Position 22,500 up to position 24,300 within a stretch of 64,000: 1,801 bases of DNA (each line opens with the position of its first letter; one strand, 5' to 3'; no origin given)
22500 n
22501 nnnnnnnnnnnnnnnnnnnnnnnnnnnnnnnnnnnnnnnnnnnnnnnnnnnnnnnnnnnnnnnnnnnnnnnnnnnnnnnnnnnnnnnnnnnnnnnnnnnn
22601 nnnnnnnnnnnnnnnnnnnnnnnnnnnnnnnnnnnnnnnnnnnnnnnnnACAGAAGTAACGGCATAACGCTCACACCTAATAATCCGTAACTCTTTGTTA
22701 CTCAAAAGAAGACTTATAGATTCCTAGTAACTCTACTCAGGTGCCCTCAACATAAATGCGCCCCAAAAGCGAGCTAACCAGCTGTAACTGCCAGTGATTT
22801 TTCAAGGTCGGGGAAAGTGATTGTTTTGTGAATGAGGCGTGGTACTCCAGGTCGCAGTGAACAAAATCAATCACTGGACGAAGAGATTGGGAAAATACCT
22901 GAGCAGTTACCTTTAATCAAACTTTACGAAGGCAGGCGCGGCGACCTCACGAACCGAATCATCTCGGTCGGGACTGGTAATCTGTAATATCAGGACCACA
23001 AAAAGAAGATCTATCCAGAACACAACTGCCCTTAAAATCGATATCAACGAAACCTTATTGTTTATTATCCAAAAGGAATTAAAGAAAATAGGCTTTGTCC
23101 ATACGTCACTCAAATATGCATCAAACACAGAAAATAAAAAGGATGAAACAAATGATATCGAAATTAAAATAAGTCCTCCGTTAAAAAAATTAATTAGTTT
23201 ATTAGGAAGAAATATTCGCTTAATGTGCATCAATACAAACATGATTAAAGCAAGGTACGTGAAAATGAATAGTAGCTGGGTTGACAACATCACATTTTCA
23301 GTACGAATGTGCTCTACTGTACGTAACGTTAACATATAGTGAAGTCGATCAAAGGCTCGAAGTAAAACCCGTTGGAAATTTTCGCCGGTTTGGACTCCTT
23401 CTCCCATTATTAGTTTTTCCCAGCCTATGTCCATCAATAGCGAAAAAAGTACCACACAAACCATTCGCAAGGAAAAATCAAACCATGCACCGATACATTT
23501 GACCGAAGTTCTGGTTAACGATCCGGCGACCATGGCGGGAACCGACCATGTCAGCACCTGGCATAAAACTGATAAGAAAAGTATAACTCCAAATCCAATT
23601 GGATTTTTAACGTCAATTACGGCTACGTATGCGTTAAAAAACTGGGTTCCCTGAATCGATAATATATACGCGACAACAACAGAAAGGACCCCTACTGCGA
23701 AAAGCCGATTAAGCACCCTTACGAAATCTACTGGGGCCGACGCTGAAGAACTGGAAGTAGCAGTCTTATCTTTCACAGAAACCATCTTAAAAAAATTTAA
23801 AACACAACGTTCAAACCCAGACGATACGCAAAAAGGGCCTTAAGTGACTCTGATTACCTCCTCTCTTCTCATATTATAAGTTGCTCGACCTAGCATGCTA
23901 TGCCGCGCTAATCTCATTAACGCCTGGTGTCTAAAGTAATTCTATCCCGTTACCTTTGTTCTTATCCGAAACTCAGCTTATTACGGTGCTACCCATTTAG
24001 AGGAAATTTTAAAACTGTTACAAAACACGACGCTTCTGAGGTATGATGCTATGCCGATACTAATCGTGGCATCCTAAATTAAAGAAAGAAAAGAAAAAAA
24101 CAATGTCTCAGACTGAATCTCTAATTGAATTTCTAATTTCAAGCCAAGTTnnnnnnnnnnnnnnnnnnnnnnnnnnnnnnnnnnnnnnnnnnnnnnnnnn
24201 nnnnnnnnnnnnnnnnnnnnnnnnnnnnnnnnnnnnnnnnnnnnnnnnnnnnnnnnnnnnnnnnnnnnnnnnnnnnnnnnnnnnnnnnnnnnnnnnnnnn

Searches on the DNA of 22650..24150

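Call 83: search_rna_families(source=window, start=22650, end=24150, threshold=evalue, max_evalue=1)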
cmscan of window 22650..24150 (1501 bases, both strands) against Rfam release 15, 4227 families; matches with E-value up to 1: 0.
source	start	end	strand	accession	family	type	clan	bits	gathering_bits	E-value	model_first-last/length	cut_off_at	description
